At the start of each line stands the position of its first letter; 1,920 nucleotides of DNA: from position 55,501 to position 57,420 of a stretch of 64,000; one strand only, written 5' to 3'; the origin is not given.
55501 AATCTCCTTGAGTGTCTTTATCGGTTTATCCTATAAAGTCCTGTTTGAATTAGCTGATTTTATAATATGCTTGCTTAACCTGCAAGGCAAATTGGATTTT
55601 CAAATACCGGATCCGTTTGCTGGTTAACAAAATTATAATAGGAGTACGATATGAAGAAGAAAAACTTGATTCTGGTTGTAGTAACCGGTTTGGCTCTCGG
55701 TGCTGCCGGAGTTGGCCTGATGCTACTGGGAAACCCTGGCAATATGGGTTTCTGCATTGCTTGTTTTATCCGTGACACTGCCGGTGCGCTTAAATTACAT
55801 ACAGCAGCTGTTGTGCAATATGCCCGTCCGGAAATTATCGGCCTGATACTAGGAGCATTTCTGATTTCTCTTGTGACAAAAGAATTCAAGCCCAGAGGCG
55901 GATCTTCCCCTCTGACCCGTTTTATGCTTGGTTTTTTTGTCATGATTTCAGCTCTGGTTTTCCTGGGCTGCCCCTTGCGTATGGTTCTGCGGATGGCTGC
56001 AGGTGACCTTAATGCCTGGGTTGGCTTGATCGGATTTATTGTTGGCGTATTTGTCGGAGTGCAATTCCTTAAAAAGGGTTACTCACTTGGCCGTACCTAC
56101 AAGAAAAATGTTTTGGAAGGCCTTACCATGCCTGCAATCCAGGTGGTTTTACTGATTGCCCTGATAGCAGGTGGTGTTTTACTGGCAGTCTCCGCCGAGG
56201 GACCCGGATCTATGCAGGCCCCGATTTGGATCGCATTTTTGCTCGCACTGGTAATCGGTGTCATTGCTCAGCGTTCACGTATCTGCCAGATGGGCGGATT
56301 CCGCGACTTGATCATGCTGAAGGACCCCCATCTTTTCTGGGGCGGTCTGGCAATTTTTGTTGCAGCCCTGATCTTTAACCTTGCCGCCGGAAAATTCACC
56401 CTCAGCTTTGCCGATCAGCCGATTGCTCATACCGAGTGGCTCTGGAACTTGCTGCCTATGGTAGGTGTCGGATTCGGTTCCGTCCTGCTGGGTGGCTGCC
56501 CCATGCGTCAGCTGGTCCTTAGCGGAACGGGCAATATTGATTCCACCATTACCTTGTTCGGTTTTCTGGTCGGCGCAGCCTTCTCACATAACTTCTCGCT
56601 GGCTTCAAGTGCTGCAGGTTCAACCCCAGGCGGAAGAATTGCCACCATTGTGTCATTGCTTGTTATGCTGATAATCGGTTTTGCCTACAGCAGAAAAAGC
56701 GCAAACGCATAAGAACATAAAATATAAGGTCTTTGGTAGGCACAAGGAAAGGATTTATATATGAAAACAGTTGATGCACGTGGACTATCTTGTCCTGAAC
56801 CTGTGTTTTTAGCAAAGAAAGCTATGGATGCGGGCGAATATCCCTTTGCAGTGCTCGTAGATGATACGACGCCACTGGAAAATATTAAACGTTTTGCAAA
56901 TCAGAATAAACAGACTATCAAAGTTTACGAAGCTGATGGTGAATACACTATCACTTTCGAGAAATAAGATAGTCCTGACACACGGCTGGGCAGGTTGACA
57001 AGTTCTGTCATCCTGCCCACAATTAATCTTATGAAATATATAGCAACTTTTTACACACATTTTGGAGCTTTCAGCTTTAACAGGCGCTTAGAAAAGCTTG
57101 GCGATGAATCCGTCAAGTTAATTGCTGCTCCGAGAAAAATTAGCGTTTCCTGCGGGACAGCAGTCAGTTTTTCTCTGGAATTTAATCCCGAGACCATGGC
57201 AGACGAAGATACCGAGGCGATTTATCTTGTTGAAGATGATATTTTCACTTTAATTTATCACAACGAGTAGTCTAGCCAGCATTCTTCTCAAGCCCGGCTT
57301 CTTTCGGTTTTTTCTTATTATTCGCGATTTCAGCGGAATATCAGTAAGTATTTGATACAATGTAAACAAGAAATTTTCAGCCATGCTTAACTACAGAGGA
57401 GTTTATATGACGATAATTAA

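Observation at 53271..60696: Compact selenium island: selD(Sec), NifS-like lyase, yedE, yedF, DUF3343, selA, selB, with no selC and next to the glycine reductase operon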

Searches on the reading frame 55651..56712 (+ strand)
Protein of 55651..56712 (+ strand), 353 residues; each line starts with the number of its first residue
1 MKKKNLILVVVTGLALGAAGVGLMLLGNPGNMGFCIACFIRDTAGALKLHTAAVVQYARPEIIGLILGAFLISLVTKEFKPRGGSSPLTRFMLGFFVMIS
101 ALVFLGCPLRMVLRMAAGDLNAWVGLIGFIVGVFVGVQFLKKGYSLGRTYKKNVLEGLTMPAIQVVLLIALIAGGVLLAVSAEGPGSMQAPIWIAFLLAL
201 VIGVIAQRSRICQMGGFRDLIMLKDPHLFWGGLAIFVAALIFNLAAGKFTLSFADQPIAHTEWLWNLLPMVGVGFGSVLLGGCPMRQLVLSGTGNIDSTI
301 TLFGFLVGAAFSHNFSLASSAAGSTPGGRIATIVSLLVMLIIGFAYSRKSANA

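Call 6: search_protein_families(library=pfam, proteins=[window:55651-56712:+], max_evalue=0.01)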
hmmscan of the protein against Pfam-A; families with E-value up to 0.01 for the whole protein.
window:55651-56712:+ (353 aa): 1 family
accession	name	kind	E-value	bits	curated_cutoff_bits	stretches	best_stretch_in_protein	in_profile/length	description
PF04143.19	Sulf_transp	-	5.8e-20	72.5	27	3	208-319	1-110/310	Sulphur transport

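Call 7: search_protein_families(library=ncbifam, proteins=[window:55651-56712:+], max_evalue=0.01)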
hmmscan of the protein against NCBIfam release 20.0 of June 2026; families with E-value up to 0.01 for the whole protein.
window:55651-56712:+ (353 aa): 3 families
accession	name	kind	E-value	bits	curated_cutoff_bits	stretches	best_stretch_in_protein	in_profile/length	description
TIGR04112.1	seleno_YedE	equivalog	9.5e-146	485.3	200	1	9-344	2-337/337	YedE family putative selenium transporter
NF052577.1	ThSTportTsuASprch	equivalog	1.6e-13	50.8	400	2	192-301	2-109/330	thiosulfate transporter TsuA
NF041049.1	thio_trans_TsuA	exception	2.4e-10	40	645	1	196-312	8-122/348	thiosulfate utilization transporter TsuA/YeeE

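Call 19: find_related_loci(query=window:55651-56712:+, collection=genome_contigs, flank=10000)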
Query window:55651-56712:+ (353 aa) in genome_contigs; peptide patterns used: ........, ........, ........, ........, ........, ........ (x = any residue, [..] = any of these).
600 stretches matched a pattern (row limit reached: there are more); 580 encode a relative of the query (tblastn E <= 1e-3); the best 80 are kept; 80 distinct loci.
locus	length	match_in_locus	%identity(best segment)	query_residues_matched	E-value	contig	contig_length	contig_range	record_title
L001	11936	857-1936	78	1-350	0e+0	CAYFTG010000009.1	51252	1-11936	MAG TPA_asm: uncultured Mageeibacillus sp. isolate ERP107106_co2_248 genome assembly, contig: NODE_422_length_51252_cov_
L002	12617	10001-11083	67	1-349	4e-157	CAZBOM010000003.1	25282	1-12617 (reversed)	MAG TPA_asm: uncultured Mageeibacillus sp. isolate binchicken_co45_790 genome assembly, contig: NODE_3064_length_25282_c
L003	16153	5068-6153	63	1-350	7e-150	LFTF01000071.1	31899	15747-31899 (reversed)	MAG: Clostridiales bacterium DTU023 scaffold20188, whole genome shotgun sequence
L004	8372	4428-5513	64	1-353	3e-149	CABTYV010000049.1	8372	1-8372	MAG TPA_asm: uncultured Tissierellia bacterium isolate MGYG-HGUT-03793 genome assembly, contig: GUT_GENOME244165_49, who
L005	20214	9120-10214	64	1-353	5e-149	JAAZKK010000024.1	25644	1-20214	MAG: Clostridiaceae bacterium isolate AS22ysBPME_250 41379_AS22, whole genome shotgun sequence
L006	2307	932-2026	64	1-353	5e-159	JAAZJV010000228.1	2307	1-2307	MAG: Clostridiaceae bacterium isolate AS21ysBPME_51 134287_AS21, whole genome shotgun sequence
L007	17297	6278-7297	65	1-331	1e-137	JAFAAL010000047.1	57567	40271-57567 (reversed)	MAG: Bacillota bacterium isolate OH_PFB_80 k127_287551, whole genome shotgun sequence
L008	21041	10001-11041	63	2-350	2e-137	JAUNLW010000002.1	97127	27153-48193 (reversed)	MAG: Eubacteriales bacterium isolate S30M_St_6 NODE_91_length_97127_cov_41.762815, whole genome shotgun sequence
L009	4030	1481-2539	59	1-353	6e-135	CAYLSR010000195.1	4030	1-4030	MAG TPA_asm: uncultured Mogibacterium sp. isolate SRP278969_co2_128 genome assembly, contig: NODE_36405_length_4030_cov_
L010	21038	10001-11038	59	1-348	3e-130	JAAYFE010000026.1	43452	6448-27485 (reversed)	MAG: Tissierellia bacterium isolate AS07pgkLD_48 19269_AS07, whole genome shotgun sequence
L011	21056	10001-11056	59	2-353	2e-129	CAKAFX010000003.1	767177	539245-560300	MAG TPA_asm: uncultured Mogibacterium sp. isolate DRR214960_bin.23_metaWRAP_v1.1_MAG genome assembly, contig: BNJT010006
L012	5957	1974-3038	57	1-350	9e-129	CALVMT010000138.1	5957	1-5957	MAG: uncultured Clostridia bacterium isolate E09__bin3 genome assembly, contig: E09__k127_3065928, whole genome shotgun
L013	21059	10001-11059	59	2-353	7e-129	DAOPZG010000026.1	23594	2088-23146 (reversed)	MAG TPA_asm: Candidatus Limiplasma sp. isolate AMR_MDS_1294 NODE_2159_length_23594_cov_5.113769, whole genome shotgun se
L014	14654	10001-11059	57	2-352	9e-129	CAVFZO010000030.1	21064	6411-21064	Clostridium sp. AM49-4BH isolate H07615-L1_cleanbin_000046 genome assembly, contig: Spades_H07615-L1_contig_1850, whole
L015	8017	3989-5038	57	2-352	8e-129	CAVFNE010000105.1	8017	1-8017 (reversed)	Muribaculaceae bacterium isolate H07645-L1_cleanbin_000044 genome assembly, contig: Spades_H07645-L1_contig_5171, whole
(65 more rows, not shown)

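Call 20: find_encoding_contigs(protein=window:55651-56712:+, flank=10000, max_places=6)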
Protein window:55651-56712:+ (353 aa): 5 contigs read that carry it; 5 places shown.
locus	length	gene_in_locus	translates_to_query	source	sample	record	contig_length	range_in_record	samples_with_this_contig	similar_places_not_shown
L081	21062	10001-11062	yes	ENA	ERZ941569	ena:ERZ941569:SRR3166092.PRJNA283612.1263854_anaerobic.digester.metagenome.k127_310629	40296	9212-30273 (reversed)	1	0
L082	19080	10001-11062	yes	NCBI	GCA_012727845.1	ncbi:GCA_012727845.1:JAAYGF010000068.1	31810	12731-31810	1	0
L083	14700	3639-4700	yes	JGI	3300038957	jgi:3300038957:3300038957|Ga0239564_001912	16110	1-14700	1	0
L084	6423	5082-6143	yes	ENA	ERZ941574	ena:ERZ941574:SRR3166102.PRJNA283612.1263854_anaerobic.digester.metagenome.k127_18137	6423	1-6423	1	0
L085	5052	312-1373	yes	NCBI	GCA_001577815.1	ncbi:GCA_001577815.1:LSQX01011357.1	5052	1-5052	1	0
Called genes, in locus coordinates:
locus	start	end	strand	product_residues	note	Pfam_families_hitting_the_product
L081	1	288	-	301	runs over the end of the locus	PF03668:RapZ-like_N, PF22740:PapZ_C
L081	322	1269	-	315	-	PF01565:FAD_binding_4, PF02873:MurB_C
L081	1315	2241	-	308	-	PF02603:Hpr_kinase_N, PF07475:Hpr_kinase_C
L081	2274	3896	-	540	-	-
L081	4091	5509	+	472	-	PF00224:PK, PF02887:PK_C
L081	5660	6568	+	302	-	PF00126:HTH_1, PF03466:LysR_substrate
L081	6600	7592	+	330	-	PF00781:DAGK_cat, PF19279:YegS_C (weak)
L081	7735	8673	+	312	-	PF00586:AIRS, PF02769:AIRS_C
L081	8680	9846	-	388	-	PF00155:Aminotran_1_2, PF00266:Aminotran_5, PF01212:Beta_elim_lyase, PF01053:Cys_Met_Meta_PP, PF01041:DegT_DnrJ_EryC1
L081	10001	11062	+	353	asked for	PF04143:Sulf_transp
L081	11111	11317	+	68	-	PF01206:TusA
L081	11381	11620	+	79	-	PF11823:Se_S_carrier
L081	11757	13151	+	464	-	PF03841:SelA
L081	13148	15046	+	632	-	PF00009:GTP_EFTU, PF01926:MMR_HSR1 (weak), PF03193:RsgA_GTPase (faint), PF03144:GTP_EFTU_D2, PF25461:Beta-barrel_SelB, PF09106:WHD_2nd_SelB, PF09107:WHD_3rd_SelB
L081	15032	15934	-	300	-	PF09924:LPG_synthase_C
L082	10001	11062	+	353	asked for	PF04143:Sulf_transp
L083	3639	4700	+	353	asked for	PF04143:Sulf_transp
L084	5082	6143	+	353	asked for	PF04143:Sulf_transp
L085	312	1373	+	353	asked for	PF04143:Sulf_transp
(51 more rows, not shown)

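Call 36: search_solved_structures(query=window:55651-56712:+, max_evalue=0.01, show_alignments=1)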
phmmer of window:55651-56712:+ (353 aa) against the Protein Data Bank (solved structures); distinct sequences matched with E-value up to 0.01: 4.
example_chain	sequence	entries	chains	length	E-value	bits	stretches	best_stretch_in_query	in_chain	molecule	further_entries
6leo_A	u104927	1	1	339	4.2e-08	36.2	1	192-297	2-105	Sulf_transp domain-containing protein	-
6lep_A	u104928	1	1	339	5.3e-07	32.6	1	192-294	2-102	Sulf_transp domain-containing protein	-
8k1r_B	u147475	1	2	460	8.1e-07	32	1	192-296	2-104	Spirochaeta thermophila YeeE(TsuA)-YeeD(TsuB),UPF0033 domain-containing protein, SirA-like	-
8j4c_B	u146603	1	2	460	8.1e-07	32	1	192-296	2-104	Spirochaeta thermophila YeeE(TsuA)-YeeD(TsuB),UPF0033 domain-containing protein, SirA-like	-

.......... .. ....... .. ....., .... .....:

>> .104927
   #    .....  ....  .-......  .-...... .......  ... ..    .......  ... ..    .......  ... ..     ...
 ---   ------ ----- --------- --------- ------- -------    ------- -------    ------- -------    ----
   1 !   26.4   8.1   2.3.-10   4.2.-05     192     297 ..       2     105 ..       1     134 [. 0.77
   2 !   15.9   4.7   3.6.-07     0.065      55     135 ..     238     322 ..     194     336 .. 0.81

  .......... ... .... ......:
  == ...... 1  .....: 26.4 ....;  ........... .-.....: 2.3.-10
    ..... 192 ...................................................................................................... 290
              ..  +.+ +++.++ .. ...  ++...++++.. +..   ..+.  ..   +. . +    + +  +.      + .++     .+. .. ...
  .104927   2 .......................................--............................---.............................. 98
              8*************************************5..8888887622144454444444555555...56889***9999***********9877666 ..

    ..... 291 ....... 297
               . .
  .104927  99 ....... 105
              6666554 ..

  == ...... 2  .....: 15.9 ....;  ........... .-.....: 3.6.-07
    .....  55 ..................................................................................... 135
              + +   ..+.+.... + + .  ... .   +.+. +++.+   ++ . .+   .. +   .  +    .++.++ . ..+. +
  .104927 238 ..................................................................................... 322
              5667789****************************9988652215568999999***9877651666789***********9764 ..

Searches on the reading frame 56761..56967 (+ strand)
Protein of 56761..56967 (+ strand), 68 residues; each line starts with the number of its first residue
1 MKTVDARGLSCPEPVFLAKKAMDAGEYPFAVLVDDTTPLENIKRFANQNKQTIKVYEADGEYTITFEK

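Call 6: search_protein_families(library=pfam, proteins=[window:56761-56967:+], max_evalue=0.01)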
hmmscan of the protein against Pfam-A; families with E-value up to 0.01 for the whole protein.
window:56761-56967:+ (68 aa): 1 family
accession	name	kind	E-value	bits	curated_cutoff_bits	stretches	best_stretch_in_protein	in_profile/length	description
PF01206.22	TusA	-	3.3e-16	59.3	28.6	1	2-68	1-70/70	Sulfurtransferase TusA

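Call 7: search_protein_families(library=ncbifam, proteins=[window:56761-56967:+], max_evalue=0.01)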
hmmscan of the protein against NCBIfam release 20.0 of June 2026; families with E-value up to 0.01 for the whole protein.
window:56761-56967:+ (68 aa): 2 families
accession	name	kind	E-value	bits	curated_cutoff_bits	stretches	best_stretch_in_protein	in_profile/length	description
TIGR03527.1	selenium_YedF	equivalog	5.7e-13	49.2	110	1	4-65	1-64/194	sulfurtransferase-like selenium metabolism protein YedF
NF001423.0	PRK00299.1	equivalog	3.7e-05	23.5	78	1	2-46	10-56/82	sulfurtransferase TusA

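Call 37: search_solved_structures(query=window:56761-56967:+, max_evalue=0.01)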
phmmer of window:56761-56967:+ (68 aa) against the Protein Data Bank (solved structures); distinct sequences matched with E-value up to 0.01: 3.
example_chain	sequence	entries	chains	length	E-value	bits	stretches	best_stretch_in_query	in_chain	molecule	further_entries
1dcj_A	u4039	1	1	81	0.00068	23.1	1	3-60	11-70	YHHP PROTEIN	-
3lvj_C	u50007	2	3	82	0.00071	23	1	3-60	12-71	Sulfurtransferase tusA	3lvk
3hz7_A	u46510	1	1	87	0.0013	22.2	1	1-49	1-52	UPF0033 domain-containing protein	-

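Call 73: search_solved_structures(query=window:56761-56967:+, max_evalue=10)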
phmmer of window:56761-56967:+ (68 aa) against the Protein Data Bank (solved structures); distinct sequences matched with E-value up to 10: 7.
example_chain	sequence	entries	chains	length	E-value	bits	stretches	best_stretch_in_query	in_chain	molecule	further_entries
1dcj_A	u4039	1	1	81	0.00068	23.1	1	3-60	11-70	YHHP PROTEIN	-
3lvj_C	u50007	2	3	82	0.00071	23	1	3-60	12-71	Sulfurtransferase tusA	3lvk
3hz7_A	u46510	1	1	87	0.0013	22.2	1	1-49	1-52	UPF0033 domain-containing protein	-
1pav_A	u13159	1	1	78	0.31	14.7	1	3-68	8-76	Hypothetical protein Ta1170/Ta1414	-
4png_A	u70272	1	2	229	1.4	12.7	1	7-62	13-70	LD04004p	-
1yco_A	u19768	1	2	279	1.6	12.5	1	2-44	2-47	branched-chain phosphotransacylase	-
9szu_A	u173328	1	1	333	1.7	12.4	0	11-59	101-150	PLZ2.3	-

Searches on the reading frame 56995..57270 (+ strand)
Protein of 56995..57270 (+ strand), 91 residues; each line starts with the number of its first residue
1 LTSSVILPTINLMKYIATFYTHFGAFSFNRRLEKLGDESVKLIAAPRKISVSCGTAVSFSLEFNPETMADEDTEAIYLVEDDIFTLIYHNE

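Call 6: search_protein_families(library=pfam, proteins=[window:56995-57270:+], max_evalue=0.01)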
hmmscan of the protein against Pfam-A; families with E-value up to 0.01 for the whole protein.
window:56995-57270:+ (91 aa): 1 family
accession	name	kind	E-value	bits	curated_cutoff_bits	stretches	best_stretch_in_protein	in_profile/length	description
PF11823.13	Se_S_carrier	-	4.2e-09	36.2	25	1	14-62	1-48/69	Putative Se/S carrier protein-like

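Call 7: search_protein_families(library=ncbifam, proteins=[window:56995-57270:+], max_evalue=0.01)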
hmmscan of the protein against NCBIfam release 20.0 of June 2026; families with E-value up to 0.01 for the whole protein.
window:56995-57270:+ (91 aa): 0 families

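Call 35: search_solved_structures(query=window:57031-57270:+, max_evalue=10)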
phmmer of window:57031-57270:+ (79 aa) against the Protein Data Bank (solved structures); distinct sequences matched with E-value up to 10: 3.
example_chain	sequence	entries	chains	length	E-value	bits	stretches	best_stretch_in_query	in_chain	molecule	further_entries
1iuz_A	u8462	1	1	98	0.18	15.4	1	20-61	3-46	PLASTOCYANIN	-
5u38_A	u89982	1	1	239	0.62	13.7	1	4-73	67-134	Lectin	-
7n6g_1L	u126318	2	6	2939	1.5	12.4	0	32-57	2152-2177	FAP47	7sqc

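Call 39: find_homologous_proteins(query=window:57031-57270:+, max_evalue=0.001)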
Query window:57031-57270:+ (79 aa): 7 proteins with E <= 0.001 among 7 candidates.
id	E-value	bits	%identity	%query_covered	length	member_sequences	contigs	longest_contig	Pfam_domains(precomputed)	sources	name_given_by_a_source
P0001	9.9e-42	157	94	100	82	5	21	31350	PF11823.14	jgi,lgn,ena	jgi:hypothetical protein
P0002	3.6e-37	143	86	100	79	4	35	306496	PF11823.14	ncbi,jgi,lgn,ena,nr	ncbi:MAG: DUF3343 domain-containing protein [Clostridiaceae bacterium]|jgi:hypothetical protein|nr:D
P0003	1.1e-34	135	77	100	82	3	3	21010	PF11823.14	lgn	-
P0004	1.5e-34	135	77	100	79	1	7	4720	PF11823.14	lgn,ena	-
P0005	8.0e-32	126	71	100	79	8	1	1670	PF11823.14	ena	-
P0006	1.8e-30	122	70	100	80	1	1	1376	PF11823.14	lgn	-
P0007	5.5e-28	114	66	100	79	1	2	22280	PF11823.14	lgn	-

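Call 46: predict_structure(alignment_id=A2)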
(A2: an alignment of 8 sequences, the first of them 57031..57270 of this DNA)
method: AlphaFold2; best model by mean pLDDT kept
length: 79 residues; sequences in the alignment: 8
mean_pLDDT: 92.4   pTM: 0.82
mean pLDDT of the five models: 92.4, 55.4, 52.7, 49.5, 47.8
residues with pLDDT >= 90: 66; 70-90: 12; 50-70: 1; < 50: 0
segments of 3 or more residues with pLDDT < 50: none
pLDDT, mean of each block of 10 residues (from residue 1): 92 95 95 85 94 92 94 92
secondary structure, 60 per line:
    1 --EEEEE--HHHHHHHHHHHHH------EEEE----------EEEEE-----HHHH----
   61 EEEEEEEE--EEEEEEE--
elements in order: E3-7 H10-22 E29-32 E43-47 H53-56 E61-68 E71-77

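Call 50: fold_search(model_id=the predicted structure, library=pdb)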
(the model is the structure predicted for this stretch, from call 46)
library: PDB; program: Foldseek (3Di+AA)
matches with E <= 10: 475; with E <= 0.001: 0
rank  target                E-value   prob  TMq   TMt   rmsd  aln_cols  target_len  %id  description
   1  6yc7_D                7.7e-02  0.80  0.49  0.41   7.5        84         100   12  Structure of adenylylated C. glutamicum GlnK (released 2021-03-24)
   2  6yc7_C                8.2e-02  0.80  0.49  0.42   6.1        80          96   11  Structure of adenylylated C. glutamicum GlnK (released 2021-03-24)
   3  3t9z_B                9.3e-02  0.77  0.51  0.44   8.2        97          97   10  A. fulgidus GlnK3, ligand-free (released 2011-10-26)
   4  6yc6_B                9.3e-02  0.66  0.46  0.36   8.9        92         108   12  Structure of C. glutamicum GlnK (released 2021-03-24)
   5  4co4_B                1.2e-01  0.72  0.47  0.42   4.6        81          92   10  Structure of PII signaling protein GlnZ from Azospirillum brasilense in complex with adenosine triphosphate (released 2014-05-28)
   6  6yc7_F                1.3e-01  0.75  0.49  0.43   5.8        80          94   11  Structure of adenylylated C. glutamicum GlnK (released 2021-03-24)
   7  3t9z_A                1.4e-01  0.60  0.46  0.40   4.6        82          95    8  A. fulgidus GlnK3, ligand-free (released 2011-10-26)
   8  3o8w                  1.4e-01  0.69  0.49  0.39   7.3        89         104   11  Archaeoglobus fulgidus GlnK1 (released 2011-02-09)
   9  8wm7_E                1.5e-01  0.47  0.44  0.37   6.1        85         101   13  Cryo-EM structure of cyanobacterial nitrate/nitrite transporter NrtBCD in complex with signalling protein PII (released 2024-02-28)
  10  3t9z_E                1.6e-01  0.60  0.49  0.43   7.9        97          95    9  A. fulgidus GlnK3, ligand-free (released 2011-10-26)
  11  3ta1_E                1.6e-01  0.57  0.47  0.38   7.1        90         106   10  A. fulgidus GlnK3, MgADP complex (released 2011-10-26)
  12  6yc7_A                1.8e-01  0.35  0.38  0.31   7.4        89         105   15  Structure of adenylylated C. glutamicum GlnK (released 2021-03-24)
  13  1ufl_C                1.9e-01  0.51  0.46  0.38   7.9        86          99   10  Crystal Structure of TT1020 from Thermus thermophilus HB8 (released 2003-11-30)
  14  2j9d_B                1.9e-01  0.51  0.44  0.36   5.5        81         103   12  Structure of GlnK1 with bound effectors indicates regulatory mechanism for ammonia uptake (released 2007-01-16)
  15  4cny                  2.0e-01  0.72  0.51  0.45   5.0        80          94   12  Structure of PII signaling protein GlnZ from Azospirillum brasilense (released 2014-05-28)
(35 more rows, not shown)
